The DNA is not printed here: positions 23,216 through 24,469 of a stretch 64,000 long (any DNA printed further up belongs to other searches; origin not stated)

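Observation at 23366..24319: Orphan Cache-like/4-TM protein, individually bracketed by ANTAR attenuators, occupies the position where a NasS partner of NasT is expected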

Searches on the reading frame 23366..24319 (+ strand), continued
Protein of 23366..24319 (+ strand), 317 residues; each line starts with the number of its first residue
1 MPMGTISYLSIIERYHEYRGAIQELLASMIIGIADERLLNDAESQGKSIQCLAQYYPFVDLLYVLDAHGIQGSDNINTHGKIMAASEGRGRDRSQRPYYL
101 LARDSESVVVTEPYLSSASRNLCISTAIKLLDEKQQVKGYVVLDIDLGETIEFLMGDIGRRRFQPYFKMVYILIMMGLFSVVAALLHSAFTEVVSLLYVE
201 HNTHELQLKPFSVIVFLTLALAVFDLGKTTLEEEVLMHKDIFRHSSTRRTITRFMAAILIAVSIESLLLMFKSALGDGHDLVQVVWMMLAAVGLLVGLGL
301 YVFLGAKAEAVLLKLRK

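Call 21: fold_search(model_id=the predicted structure, library=pdb)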
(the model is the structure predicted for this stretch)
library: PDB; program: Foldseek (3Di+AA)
matches with E <= 10: 955; with E <= 0.001: 70
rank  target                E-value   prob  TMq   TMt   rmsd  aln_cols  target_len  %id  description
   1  4jgq_A                3.1e-07  1.00  0.34  0.51   4.7       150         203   19  The crystal structure of sporulation kinase D mutant sensor domain, r131a, from Bacillus subtilis subsp in co-crystall (released 2013-05-15)
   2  4jgp_B                5.3e-07  1.00  0.34  0.50   4.8       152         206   20  The crystal structure of sporulation kinase D sensor domain from Bacillus subtilis subsp in complex with pyruvate at 2 (released 2013-05-15)
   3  4jgo_A                5.3e-07  1.00  0.34  0.50   4.7       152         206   20  The crystal structure of sporulation kinase d sensor domain from Bacillus subtilis subsp. (released 2013-05-15)
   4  4jgq_B                5.9e-07  1.00  0.33  0.48   4.6       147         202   17  The crystal structure of sporulation kinase D mutant sensor domain, r131a, from Bacillus subtilis subsp in co-crystall (released 2013-05-15)
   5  4jgr_B                5.9e-07  1.00  0.33  0.47   4.6       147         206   17  The crystal structure of sporulation kinase D mutant sensor domain, R131A, from Bacillus subtilis subsp at 2.4A resolu (released 2013-05-15)
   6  4jgr_A                7.9e-07  1.00  0.32  0.46   5.2       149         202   16  The crystal structure of sporulation kinase D mutant sensor domain, R131A, from Bacillus subtilis subsp at 2.4A resolu (released 2013-05-15)
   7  4jgo_B                1.1e-06  1.00  0.34  0.49   4.3       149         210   19  The crystal structure of sporulation kinase d sensor domain from Bacillus subtilis subsp. (released 2013-05-15)
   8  4xmr_B                1.3e-05  1.00  0.33  0.40   4.9       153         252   15  Crystal structure of the sensory domain of the Campylobacter jejuni chemoreceptor Tlp3 (CcmL) with isoleucine bound. (released 2015-11-04)
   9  6w3r_A                1.5e-05  1.00  0.33  0.41   4.8       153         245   15  Crystal structure of ligand-binding domain of Campylobacter jejuni chemoreceptor Tlp3 in complex with 3-methylisoleuci (released 2020-05-20)
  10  9a72_A                1.7e-05  1.00  0.30  0.33  31.2       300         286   15  Integrative model of YFMS-CHEW by crosslinking MS and deep learning (released 2024-09-18)
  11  6w3o_A                1.8e-05  1.00  0.34  0.42   4.3       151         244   14  Crystal structure of ligand-binding domain of Campylobacter jejuni chemoreceptor Tlp3 in complex with 4-methylisoleuci (released 2020-05-20)
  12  3lif_B                2.4e-05  1.00  0.29  0.37   6.3       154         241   18  Crystal Structure of the extracellular domain of the putative histidine kinase rpHK1S-Z16 (released 2010-05-05)
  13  6w3x_A                2.5e-05  1.00  0.34  0.42   5.0       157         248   13  Crystal structure of ligand-binding domain of Campylobacter jejuni chemoreceptor Tlp3 in complex with L-valine (released 2020-05-20)
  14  7k5n                  2.5e-05  1.00  0.31  0.40   5.1       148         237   19  Ligand binding domain (tandem PAS/dCache) of Aeromonas caviae diguanylate cyclase with proline bound (released 2021-08-18)
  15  2p7j_A                2.7e-05  1.00  0.30  0.35   5.5       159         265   16  Crystal structure of the domain of putative sensory box/GGDEF family protein from Vibrio parahaemolyticus (released 2007-05-01)
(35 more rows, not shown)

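Call 30: list_cluster_members(proteins=[P0136, P0137, P0146, P0154, P0158, P0168, P0212, P0232, P0234, P0248])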
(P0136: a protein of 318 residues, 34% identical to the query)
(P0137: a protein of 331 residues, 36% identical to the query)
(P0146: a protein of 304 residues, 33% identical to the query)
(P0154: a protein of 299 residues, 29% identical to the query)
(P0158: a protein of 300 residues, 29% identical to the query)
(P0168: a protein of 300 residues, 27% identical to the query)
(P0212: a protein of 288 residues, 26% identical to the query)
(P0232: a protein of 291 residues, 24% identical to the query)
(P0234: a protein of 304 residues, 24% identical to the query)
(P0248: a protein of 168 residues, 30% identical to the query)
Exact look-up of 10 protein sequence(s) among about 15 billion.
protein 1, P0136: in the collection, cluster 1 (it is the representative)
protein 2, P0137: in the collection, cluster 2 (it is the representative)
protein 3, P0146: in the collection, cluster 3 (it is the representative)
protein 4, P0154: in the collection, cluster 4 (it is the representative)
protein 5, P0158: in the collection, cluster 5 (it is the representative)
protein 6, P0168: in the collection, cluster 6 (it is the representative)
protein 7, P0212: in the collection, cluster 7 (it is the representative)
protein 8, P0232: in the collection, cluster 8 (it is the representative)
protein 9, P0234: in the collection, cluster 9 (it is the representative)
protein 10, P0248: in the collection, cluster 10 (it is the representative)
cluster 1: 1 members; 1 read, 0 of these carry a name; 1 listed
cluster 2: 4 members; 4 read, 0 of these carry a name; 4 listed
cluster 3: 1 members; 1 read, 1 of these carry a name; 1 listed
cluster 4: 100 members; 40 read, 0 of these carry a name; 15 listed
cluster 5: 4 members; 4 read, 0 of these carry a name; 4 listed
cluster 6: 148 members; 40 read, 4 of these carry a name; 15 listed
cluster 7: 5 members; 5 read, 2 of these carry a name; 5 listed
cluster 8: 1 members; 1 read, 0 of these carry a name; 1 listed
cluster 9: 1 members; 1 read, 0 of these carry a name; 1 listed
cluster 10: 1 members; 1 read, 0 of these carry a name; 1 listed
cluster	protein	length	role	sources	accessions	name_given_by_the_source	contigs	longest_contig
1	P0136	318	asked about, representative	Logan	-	-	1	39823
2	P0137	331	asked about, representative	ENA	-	-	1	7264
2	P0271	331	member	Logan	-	-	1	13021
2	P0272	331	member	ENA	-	-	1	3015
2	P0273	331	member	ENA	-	-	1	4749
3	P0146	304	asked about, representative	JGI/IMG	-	hypothetical protein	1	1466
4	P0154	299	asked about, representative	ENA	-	-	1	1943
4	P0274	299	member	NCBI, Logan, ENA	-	-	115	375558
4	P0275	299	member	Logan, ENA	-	-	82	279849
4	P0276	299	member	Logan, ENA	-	-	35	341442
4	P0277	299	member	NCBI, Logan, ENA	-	-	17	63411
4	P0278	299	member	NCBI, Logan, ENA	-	-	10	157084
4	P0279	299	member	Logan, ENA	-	-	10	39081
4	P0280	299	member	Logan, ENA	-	-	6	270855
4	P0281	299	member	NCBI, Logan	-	-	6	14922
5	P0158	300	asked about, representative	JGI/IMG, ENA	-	-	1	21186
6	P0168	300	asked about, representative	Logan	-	-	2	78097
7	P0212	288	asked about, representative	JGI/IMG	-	hypothetical protein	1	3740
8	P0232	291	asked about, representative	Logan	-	-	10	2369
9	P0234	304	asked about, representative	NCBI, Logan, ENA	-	-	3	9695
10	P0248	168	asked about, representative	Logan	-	-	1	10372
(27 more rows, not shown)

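Call 46: search_solved_structures(query=A1, max_evalue=1, show_alignments=5)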
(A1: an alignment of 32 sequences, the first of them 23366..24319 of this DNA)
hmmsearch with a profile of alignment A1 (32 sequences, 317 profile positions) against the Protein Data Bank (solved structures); distinct sequences matched with E-value up to 1: 12.
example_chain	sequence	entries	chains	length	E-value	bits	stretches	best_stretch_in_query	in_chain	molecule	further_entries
3c8c_A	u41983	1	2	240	1.6e-05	27.7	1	84-151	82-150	Methyl-accepting chemotaxis protein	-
6iov_A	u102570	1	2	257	1.7e-05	27.6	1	84-151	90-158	Methyl-accepting chemotaxis (MCP) signaling domain protein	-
5ave_A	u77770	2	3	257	1.8e-05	27.5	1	84-151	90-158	Methyl-accepting chemotaxis (MCP) signaling domain protein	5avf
6iop_A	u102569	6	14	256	3.1e-05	26.7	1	85-148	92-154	Methyl-accepting chemotaxis protein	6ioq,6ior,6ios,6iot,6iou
7k5n_A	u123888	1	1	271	0.00086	22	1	90-146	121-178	Sensor domain-containing diguanylate cyclase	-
5ltx_A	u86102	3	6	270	0.0038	19.9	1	88-149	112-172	Chemotaxis protein | Methyl-accepting chemotaxis protein PctA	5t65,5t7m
9koo_A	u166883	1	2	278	0.004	19.8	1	88-149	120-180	Methyl-accepting chemotaxis protein PctA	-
7w0w_A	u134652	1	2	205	0.0043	19.7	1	62-143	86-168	Methyl-accepting chemotaxis protein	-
6pxy_A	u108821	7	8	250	0.0091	18.6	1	87-152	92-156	Putative methyl-accepting chemotaxis protein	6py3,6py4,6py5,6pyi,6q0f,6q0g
4jgo_A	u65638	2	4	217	0.012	18.2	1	56-152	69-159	Sporulation kinase D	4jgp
4jgq_A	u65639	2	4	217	0.14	14.7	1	55-152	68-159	Sporulation kinase D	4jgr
5lt9_A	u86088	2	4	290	0.22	14.1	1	89-145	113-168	Methyl-accepting chemotaxis protein PctB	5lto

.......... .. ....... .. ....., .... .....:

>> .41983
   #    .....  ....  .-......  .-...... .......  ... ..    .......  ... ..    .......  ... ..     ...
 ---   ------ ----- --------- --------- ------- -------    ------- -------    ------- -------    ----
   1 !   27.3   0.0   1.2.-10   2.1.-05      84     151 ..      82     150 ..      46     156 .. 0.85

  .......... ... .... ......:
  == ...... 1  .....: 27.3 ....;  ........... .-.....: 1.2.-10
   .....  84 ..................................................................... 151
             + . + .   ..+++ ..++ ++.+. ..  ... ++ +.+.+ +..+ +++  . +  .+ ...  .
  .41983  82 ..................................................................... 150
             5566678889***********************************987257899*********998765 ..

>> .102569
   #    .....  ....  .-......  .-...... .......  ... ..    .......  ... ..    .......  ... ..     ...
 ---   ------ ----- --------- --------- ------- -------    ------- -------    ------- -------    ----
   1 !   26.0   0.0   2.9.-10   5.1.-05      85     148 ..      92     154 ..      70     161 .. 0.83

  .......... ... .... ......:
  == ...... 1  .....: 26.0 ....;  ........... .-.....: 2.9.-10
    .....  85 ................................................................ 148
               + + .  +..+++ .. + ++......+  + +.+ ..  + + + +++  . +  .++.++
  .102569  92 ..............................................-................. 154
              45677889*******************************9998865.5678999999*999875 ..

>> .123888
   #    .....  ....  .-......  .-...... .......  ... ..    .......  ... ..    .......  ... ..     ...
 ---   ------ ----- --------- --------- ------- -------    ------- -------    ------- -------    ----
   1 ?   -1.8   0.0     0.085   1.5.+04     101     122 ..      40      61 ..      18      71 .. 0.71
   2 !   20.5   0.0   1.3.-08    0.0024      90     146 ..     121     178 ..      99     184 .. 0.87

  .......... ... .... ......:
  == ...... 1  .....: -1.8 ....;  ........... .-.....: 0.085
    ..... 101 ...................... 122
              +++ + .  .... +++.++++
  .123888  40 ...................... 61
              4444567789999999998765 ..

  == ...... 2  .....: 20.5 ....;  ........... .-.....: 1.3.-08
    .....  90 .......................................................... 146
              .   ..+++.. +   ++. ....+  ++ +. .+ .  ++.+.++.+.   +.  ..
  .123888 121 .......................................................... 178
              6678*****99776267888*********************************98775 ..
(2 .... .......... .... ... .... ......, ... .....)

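Call 52: find_encoding_contigs(protein=P0168, flank=6000, max_places=3)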
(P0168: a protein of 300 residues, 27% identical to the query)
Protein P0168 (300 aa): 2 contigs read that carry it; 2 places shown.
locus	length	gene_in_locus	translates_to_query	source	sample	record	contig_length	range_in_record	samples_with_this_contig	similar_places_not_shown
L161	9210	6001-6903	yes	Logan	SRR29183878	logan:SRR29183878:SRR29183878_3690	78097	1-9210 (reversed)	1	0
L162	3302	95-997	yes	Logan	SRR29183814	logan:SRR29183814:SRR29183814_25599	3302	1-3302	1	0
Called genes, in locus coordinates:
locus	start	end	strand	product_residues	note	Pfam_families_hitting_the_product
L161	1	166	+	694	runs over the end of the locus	PF02516:STT3, PF21436:STT3-PglB_core, PF18527:STT3_PglB_C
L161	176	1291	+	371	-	PF20706:GT4-conflict, PF00534:Glycos_transf_1, PF13692:Glyco_trans_1_4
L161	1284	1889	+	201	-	PF02397:Bac_transf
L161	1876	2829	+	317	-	PF17836:PglD_N, PF00132:Hexapep (faint), PF25087:GMPPB_C (faint), PF20218:DUF6578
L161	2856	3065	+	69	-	PF03831:YjdM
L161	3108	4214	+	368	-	PF01041:DegT_DnrJ_EryC1, PF01212:Beta_elim_lyase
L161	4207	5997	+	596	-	PF13727:CoA_binding_3 (faint), PF01073:3Beta_HSD, PF01370:Epimerase, PF02719:Polysacc_synt_2, PF04321:RmlD_sub_bind, PF07993:NAD_binding_4 (faint), PF16363:GDP_Man_Dehyd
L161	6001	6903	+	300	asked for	PF22673:MCP-like_PDC_1, PF02743:dCache_1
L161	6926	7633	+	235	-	PF00977:His_biosynth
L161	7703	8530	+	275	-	PF06325:PrmA, PF05175:MTS, PF03848:TehB (faint), PF13847:Methyltransf_31 (weak), PF08241:Methyltransf_11 (weak), PF08242:Methyltransf_12 (weak), PF13649:Methyltransf_25 (weak)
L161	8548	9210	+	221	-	?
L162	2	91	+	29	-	?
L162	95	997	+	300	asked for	PF22673:MCP-like_PDC_1, PF02743:dCache_1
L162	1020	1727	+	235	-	PF00977:His_biosynth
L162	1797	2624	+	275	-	PF06325:PrmA, PF05175:MTS, PF03848:TehB (faint), PF13847:Methyltransf_31 (weak), PF08241:Methyltransf_11 (weak), PF08242:Methyltransf_12 (weak), PF13649:Methyltransf_25 (weak)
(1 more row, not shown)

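Call 55: find_encoding_contigs(protein=P0248, flank=5000, max_places=4)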
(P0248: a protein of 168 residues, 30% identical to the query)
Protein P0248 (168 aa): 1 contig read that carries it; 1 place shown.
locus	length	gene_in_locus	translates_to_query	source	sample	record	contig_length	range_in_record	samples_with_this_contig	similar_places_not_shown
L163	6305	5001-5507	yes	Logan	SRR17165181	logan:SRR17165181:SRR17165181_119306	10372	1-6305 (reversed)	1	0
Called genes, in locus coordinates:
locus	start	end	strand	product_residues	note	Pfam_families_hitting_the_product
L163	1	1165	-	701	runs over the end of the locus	PF13188:PAS_8 (faint), PF08447:PAS_3 (faint), PF00989:PAS, PF08448:PAS_4, PF13426:PAS_9, PF00990:GGDEF, PF00563:EAL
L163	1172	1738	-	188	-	PF18546:MetOD1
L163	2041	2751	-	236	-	PF03372:Exo_endo_phos, PF23226:Exo_endo_phos_PGAP2IP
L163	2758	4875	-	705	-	PF00614:PLDc, PF13091:PLDc_2, PF09335:VTT_dom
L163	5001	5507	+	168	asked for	-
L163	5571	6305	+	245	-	?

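Call 56: find_encoding_contigs(protein=P0265, flank=5000, max_places=4)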
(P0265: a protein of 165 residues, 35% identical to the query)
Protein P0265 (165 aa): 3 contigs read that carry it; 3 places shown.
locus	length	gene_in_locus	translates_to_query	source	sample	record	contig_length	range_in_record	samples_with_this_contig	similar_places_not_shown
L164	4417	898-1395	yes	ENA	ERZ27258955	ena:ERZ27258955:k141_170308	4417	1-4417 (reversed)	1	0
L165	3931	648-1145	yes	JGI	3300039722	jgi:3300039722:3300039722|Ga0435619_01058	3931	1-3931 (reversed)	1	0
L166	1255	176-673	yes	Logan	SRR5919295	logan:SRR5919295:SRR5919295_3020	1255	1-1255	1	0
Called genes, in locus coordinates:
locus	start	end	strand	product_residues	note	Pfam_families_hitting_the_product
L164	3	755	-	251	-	?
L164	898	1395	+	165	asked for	-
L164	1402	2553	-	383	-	PF02515:CoA_transf_3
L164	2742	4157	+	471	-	PF00211:Guanylate_cyc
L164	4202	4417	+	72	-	?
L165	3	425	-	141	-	?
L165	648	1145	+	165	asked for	-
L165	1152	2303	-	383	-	PF02515:CoA_transf_3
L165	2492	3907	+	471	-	PF00211:Guanylate_cyc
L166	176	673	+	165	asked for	-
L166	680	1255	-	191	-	?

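Call 57: find_encoding_contigs(protein=P0236, flank=5000, max_places=4)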
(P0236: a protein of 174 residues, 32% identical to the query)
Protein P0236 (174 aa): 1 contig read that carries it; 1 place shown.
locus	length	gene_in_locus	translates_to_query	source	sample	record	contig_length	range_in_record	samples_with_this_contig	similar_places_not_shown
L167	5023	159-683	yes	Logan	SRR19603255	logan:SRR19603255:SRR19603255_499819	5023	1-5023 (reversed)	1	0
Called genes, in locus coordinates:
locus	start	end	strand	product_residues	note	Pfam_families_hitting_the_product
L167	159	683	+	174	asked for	-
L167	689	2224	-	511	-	PF00450:Peptidase_S10, PF12146:Hydrolase_4 (faint)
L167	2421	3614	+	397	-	PF02515:CoA_transf_3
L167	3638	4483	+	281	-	PF00378:ECH_1, PF16113:ECH_2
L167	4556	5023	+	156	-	?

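Call 76: search_protein_families(library=pfam, alignment_id=A4, max_evalue=10)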
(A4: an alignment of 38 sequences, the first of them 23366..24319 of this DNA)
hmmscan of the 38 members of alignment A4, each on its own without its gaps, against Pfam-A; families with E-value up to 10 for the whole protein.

A. member 1, window:23366-24319:+ (317 aa): 3 families
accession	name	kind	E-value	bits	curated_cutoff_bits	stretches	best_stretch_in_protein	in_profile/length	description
PF02743.24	dCache_1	-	1.1e-11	45.2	45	1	42-154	54-159/240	Cache domain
PF22673.2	MCP-like_PDC_1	-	0.0001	23.1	27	1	79-148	40-109/113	Methyl-accepting chemotaxis protein-like, first PDC sensor domain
PF10388.15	YkuI_C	-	0.099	12.9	26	1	62-100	71-110/166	EAL-domain associated signalling protein domain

B. families by the number of members that match (of 38 scanned): 83 families (the first 25 are shown)
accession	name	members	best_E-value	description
PF02743.24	dCache_1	21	1.1e-11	Cache domain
PF22673.2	MCP-like_PDC_1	16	9.5e-10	Methyl-accepting chemotaxis protein-like, first PDC sensor domain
PF02656.20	DUF202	5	0.46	Domain of unknown function (DUF202)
PF10388.15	YkuI_C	4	0.0016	EAL-domain associated signalling protein domain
PF10311.14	Ilm1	4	0.015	Increased loss of mitochondrial DNA protein 1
PF00746.26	Gram_pos_anchor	4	0.056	LPXTG cell wall anchor motif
PF25711.1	crAss_THB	3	0.0061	Crassvirus tail hub protein B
PF13572.11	DUF4134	2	0.0032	Domain of unknown function (DUF4134)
PF16020.10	Deltameth_res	2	0.046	Deltamethrin resistance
PF14093.11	DUF4271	2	0.25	Domain of unknown function (DUF4271)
PF11023.14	DUF2614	2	1.1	Zinc-ribbon containing domain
PF09990.14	DUF2231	2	1.2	Predicted membrane protein (DUF2231)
PF01284.28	MARVEL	2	2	Membrane-associating domain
PF19297.4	QcrA_N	2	3.8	QcrA subunit N-terminal region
PF00520.37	Ion_trans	1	0.00044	Ion transport protein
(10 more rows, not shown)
